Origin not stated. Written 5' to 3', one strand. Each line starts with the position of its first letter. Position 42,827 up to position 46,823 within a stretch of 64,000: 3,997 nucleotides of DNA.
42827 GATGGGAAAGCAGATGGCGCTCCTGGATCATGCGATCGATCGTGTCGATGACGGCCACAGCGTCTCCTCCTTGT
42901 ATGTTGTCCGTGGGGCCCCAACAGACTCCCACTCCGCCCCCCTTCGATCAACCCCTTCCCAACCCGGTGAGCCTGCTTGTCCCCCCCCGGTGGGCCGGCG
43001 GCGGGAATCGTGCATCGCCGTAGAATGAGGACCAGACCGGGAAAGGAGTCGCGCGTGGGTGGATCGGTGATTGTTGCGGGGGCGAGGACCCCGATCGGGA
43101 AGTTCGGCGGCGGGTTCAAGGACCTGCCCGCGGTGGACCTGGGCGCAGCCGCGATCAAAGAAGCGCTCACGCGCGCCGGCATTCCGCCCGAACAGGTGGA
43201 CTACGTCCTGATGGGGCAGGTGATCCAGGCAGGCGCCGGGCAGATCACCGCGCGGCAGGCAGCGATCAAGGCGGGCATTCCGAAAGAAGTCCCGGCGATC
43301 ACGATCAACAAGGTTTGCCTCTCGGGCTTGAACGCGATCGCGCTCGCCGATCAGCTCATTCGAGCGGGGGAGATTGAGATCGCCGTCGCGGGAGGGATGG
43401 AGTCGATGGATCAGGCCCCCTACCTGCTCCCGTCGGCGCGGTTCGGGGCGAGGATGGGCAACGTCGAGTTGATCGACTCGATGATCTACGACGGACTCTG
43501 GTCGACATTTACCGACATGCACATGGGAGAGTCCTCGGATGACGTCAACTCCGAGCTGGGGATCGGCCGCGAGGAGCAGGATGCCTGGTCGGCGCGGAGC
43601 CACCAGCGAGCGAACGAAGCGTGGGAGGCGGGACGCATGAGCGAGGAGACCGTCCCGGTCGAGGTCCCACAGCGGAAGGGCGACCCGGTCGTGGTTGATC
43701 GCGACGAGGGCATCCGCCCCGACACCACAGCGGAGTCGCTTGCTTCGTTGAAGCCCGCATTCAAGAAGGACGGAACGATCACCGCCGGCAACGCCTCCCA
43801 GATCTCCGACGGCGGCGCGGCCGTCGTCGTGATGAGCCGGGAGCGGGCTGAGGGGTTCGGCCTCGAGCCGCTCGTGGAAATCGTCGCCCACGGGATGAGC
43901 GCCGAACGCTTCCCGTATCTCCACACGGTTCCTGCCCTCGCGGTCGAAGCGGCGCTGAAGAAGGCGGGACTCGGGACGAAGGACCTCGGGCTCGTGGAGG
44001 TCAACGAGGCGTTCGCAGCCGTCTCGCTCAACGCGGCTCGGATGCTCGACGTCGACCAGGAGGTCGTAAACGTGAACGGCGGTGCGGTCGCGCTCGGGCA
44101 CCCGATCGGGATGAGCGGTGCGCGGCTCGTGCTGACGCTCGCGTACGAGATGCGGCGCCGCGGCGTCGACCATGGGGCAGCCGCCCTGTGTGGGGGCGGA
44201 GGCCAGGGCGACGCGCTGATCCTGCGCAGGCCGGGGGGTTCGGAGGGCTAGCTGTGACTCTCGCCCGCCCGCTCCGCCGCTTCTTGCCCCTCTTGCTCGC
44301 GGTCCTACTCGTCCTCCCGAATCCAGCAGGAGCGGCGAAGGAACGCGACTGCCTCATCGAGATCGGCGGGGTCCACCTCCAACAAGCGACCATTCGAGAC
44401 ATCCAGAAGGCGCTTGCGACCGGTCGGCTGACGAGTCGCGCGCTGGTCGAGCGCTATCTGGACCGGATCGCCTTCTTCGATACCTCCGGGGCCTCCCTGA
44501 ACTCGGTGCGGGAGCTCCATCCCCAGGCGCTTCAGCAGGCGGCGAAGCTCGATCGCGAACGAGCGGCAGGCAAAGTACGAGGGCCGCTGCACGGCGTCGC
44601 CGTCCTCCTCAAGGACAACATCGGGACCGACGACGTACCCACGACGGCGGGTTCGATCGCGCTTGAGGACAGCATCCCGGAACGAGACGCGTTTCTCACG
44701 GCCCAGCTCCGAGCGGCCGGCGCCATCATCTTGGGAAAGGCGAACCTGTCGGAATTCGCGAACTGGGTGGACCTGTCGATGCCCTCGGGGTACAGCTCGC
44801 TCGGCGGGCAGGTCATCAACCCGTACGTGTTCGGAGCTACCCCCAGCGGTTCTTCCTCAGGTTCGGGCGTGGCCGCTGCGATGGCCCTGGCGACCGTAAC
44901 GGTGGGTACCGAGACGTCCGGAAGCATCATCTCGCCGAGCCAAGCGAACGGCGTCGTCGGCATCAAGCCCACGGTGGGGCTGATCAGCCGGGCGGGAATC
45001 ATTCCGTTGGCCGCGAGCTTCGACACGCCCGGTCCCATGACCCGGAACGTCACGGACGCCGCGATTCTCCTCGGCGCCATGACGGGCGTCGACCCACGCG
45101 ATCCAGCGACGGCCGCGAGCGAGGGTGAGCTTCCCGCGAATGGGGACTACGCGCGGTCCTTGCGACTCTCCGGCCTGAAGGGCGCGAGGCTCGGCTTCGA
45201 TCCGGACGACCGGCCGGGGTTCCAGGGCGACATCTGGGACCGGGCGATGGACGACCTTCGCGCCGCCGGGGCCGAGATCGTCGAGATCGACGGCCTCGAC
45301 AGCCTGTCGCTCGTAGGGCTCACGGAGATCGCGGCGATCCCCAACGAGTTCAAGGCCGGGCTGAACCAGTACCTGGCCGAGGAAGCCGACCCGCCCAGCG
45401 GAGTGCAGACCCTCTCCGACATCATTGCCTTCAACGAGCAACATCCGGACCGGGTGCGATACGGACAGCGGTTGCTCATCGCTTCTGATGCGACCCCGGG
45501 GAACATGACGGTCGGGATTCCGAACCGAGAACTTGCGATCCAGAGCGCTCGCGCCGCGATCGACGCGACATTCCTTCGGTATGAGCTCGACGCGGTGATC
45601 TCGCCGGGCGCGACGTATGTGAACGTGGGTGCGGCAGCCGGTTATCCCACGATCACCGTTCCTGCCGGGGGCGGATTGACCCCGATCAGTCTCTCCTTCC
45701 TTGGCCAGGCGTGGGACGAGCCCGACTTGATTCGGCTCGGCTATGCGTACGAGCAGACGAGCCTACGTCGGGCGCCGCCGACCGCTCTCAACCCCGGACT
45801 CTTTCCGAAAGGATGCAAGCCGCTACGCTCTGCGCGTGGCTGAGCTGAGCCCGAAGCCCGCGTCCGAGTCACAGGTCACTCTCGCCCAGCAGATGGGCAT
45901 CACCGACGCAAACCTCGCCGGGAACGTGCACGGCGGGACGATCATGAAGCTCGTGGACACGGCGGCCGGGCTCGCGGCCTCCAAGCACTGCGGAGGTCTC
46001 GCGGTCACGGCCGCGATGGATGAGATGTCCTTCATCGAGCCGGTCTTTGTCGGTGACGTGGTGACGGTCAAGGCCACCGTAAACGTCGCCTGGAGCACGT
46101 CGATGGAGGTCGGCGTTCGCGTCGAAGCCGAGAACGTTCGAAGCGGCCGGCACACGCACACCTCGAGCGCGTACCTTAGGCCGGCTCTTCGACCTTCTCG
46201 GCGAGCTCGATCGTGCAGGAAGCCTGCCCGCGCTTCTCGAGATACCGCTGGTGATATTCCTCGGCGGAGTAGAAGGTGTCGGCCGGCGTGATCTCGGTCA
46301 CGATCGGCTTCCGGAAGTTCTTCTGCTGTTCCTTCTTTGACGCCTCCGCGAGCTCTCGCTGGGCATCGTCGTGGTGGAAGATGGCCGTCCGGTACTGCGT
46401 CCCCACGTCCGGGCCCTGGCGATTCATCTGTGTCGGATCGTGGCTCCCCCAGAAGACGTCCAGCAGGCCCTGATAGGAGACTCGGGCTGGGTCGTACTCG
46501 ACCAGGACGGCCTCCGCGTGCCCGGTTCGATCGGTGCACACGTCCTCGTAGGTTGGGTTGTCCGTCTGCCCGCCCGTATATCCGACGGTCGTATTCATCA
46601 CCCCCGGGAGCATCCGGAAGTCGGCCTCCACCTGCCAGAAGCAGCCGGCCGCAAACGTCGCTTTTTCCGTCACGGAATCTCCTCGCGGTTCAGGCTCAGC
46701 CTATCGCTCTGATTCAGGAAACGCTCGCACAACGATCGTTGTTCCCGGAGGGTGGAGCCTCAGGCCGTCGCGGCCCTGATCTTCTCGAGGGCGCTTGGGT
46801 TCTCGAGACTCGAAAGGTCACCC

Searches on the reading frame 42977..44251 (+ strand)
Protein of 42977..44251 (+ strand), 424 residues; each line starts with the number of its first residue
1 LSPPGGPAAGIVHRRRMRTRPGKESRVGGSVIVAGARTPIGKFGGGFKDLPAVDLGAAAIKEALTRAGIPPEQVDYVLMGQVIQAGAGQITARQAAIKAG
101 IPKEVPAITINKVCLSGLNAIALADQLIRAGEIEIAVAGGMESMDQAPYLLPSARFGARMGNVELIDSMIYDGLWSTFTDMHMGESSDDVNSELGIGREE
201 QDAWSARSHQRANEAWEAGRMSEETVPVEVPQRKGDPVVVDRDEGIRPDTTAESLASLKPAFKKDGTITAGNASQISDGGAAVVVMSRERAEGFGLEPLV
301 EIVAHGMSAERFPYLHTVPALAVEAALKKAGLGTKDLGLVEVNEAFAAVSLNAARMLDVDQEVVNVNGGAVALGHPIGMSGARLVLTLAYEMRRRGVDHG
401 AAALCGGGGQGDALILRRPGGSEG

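Call 9: search_protein_families(library=pfam, proteins=[window:42977-44251:+], max_evalue=0.001)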
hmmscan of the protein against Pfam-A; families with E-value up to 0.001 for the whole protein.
window:42977-44251:+ (424 aa): 4 families
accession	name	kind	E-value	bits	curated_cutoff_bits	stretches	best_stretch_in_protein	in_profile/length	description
PF00108.29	Thiolase_N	-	3.1e-101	338.6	26.4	1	31-289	2-260/260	Thiolase, N-terminal domain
PF02803.24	Thiolase_C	-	2.6e-41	140.5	27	1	297-417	2-122/123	Thiolase, C-terminal domain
PF00109.32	ketoacyl-synt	-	5.8e-05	23.2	20.8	1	106-144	166-204/252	Beta-ketoacyl synthase, N-terminal domain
PF22691.2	Thiolase_C_1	-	0.00067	19.8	28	0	317-352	18-53/144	Thiolase C-terminal domain-like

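Call 10: search_protein_families(library=ncbifam, proteins=[window:42977-44251:+], max_evalue=0.00001)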
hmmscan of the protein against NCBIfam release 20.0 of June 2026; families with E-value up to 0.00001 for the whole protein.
window:42977-44251:+ (424 aa): 47 families (the best 25 are shown)
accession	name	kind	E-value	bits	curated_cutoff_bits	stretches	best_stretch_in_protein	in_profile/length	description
NF006086.0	PRK08235.1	equivalog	9.9e-160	531.9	526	1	30-416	4-390/393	acetyl-CoA C-acetyltransferase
NF004206.0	PRK05656.1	subfamily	3.2e-139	464.3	688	1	30-418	4-392/392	acetyl-CoA C-acetyltransferase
TIGR01930.1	AcCoA-C-Actrans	subfamily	1.8e-137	458.4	240.55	1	32-416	1-384/385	acetyl-CoA C-acyltransferase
NF006552.0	PRK09051.1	subfamily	2.1e-116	389.4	565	1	31-418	7-394/395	beta-ketothiolase BktB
NF042967.1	AcCoAtase_PhaA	equivalog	3.7e-115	385.2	740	1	31-417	5-394/396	acetyl-CoA acetyltransferase PhaA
NF005404.0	PRK06954.1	subfamily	6.2e-112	374.5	687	1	31-414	10-392/397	acetyl-CoA C-acetyltransferase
NF042999.1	bketothiol_BktB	equivalog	3.1e-109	365.8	725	1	31-417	6-392/394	beta-ketothiolase BktB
NF004853.0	PRK06205.1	subfamily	4.5e-106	355.2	551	1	30-418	4-402/404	acetyl-CoA C-acetyltransferase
NF005805.0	PRK07661.1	equivalog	3.4e-101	339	633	1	30-415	4-387/391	acetyl-CoA C-acetyltransferase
NF006551.0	PRK09050.1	subfamily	2.4e-99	333.1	605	1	32-418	6-400/401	3-oxoadipyl-CoA thiolase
NF005152.0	PRK06633.1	equivalog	1.8e-96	323.1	675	1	32-415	7-388/392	acetyl-CoA C-acetyltransferase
TIGR02430.1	pcaF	equivalog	1.9e-96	323.6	597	1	32-418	5-399/400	3-oxoadipyl-CoA thiolase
NF005033.0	PRK06445.1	equivalog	6.4e-91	305.4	511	1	47-418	28-394/395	acetyl-CoA C-acetyltransferase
NF004983.0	PRK06366.1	equivalog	3.3e-90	302.9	627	1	31-416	5-384/388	acetyl-CoA C-acetyltransferase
NF005890.0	PRK07851.1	equivalog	2.5e-83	280.3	580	2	181-418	171-404/406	acetyl-CoA C-acetyltransferase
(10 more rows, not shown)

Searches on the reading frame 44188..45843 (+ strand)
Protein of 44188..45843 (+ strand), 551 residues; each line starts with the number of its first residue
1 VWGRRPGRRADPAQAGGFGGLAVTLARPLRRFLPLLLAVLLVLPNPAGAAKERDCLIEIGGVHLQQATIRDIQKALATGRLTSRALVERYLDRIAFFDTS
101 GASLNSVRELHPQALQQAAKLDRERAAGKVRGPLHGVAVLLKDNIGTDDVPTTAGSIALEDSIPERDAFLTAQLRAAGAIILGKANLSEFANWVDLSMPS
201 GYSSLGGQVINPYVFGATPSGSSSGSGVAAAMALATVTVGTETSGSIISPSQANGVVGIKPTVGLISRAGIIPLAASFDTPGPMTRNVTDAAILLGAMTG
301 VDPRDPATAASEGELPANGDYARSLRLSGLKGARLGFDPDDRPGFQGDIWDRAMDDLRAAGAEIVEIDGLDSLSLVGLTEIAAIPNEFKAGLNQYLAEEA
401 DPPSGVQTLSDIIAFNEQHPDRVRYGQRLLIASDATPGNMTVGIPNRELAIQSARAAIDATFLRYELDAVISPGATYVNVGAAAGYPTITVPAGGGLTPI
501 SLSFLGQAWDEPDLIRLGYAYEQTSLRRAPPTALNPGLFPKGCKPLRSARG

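Call 9: search_protein_families(library=pfam, proteins=[window:44188-45843:+], max_evalue=0.001)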
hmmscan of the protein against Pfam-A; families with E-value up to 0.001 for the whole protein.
window:44188-45843:+ (551 aa): 1 family
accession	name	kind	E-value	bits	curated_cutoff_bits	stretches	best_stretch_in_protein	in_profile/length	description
PF01425.27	Amidase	-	6.5e-75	253.3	27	1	86-474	2-376/445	Amidase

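Call 10: search_protein_families(library=ncbifam, proteins=[window:44188-45843:+], max_evalue=0.00001)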
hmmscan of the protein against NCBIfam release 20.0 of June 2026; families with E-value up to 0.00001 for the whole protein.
window:44188-45843:+ (551 aa): 26 families (the best 25 are shown)
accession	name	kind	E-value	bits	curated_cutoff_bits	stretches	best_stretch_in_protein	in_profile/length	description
NF005300.0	PRK06828.1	subfamily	4.5e-146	487.1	494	1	65-532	11-489/491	amidase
NF006006.0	PRK08137.1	equivalog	1.7e-138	462.7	534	1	62-532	29-518/529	amidase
NF005219.0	PRK06707.1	equivalog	1.5e-112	376.8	498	1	65-531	69-534/536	amidase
NF008874.0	PRK11910.1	equivalog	1.1e-88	298.3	680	1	67-531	165-612/615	amidase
NF005688.0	PRK07488.1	equivalog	4.5e-61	207.2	532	1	64-477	8-389/474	indoleacetamide hydrolase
TIGR00132.1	gatA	equivalog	1e-54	186.1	481.1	1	73-368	2-285/466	Asp-tRNA(Asn)/Glu-tRNA(Gln) amidotransferase subunit GatA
NF005127.0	PRK06565.1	equivalog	8.8e-47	159.8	575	1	65-298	7-240/570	amidase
NF006043.0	PRK08186.1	subfamily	4e-46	157.7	487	1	65-396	5-320/600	allophanate hydrolase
NF005686.0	PRK07486.1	subfamily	5.6e-45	153.9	465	1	66-315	13-257/486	amidase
NF005565.0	PRK07235.1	subfamily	1e-44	153.1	545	1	116-338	70-282/506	amidase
NF006631.0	PRK09201.1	equivalog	1.1e-44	153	461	1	64-314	4-248/466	AtzE family amidohydrolase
NF005460.0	PRK07056.1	subfamily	1.6e-42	146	447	1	65-313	6-253/457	amidase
TIGR02715.1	amido_AtzE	subfamily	3.7e-42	144.8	425.75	1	69-312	2-239/452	AtzE family amidohydrolase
NF005687.0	PRK07487.1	subfamily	1.3e-41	143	428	1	68-397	9-326/468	amidase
TIGR02713.1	allophanate_hyd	equivalog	2.5e-41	141.9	511.05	1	113-380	11-269/563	allophanate hydrolase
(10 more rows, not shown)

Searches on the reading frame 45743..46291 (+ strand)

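Call 76: search_protein_families(library=pfam, proteins=[window:45743-46291:+], max_evalue=0.00001)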
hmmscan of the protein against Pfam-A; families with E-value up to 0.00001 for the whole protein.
window:45743-46291:+ (182 aa): 1 family
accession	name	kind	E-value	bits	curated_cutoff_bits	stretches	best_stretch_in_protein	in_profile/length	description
PF03061.28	4HBT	-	1.6e-20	73.6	20.6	1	60-133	2-76/79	Thioesterase superfamily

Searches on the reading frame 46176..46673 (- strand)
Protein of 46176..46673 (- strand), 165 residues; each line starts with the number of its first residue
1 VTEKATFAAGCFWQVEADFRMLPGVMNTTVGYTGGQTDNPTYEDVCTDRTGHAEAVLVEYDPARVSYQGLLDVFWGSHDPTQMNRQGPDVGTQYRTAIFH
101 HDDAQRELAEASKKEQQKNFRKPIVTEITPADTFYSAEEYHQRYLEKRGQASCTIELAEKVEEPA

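Call 9: search_protein_families(library=pfam, proteins=[window:46176-46673:-], max_evalue=0.001)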
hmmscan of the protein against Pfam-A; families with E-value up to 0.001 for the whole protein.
window:46176-46673:- (165 aa): 1 family
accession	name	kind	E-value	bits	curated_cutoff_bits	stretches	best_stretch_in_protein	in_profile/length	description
PF01625.27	PMSR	-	1.3e-65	220.7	23.7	1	4-153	1-152/153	Peptide methionine sulfoxide reductase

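Call 10: search_protein_families(library=ncbifam, proteins=[window:46176-46673:-], max_evalue=0.00001)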
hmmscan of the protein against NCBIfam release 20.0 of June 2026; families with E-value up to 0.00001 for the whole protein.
window:46176-46673:- (165 aa): 5 families
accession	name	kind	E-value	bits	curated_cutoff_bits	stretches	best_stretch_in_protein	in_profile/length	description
TIGR00401.1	msrA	equivalog_domain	4.9e-65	218.6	108.1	1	3-153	1-153/153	peptide-methionine (S)-S-oxide reductase MsrA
NF004042.0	PRK05550.1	equivalog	8.4e-65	218.8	330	1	2-156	134-288/293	bifunctional methionine sulfoxide reductase B/A protein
NF010625.0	PRK14018.1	equivalog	3.9e-46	157.6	522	1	5-159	201-354/521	bifunctional peptide-methionine (S)-S-oxide reductase MsrA/peptide-methionine (R)-S-oxide reductase MsrB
NF004038.0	PRK05528.1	equivalog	1.5e-26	93.3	200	1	4-156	3-148/157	peptide-methionine (S)-S-oxide reductase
NF041383.1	Trx_VPGUxxT_two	exception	3.2e-08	33.6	275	1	2-123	145-249/287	VPGUxxT family thioredoxin-like (seleno)protein, type 2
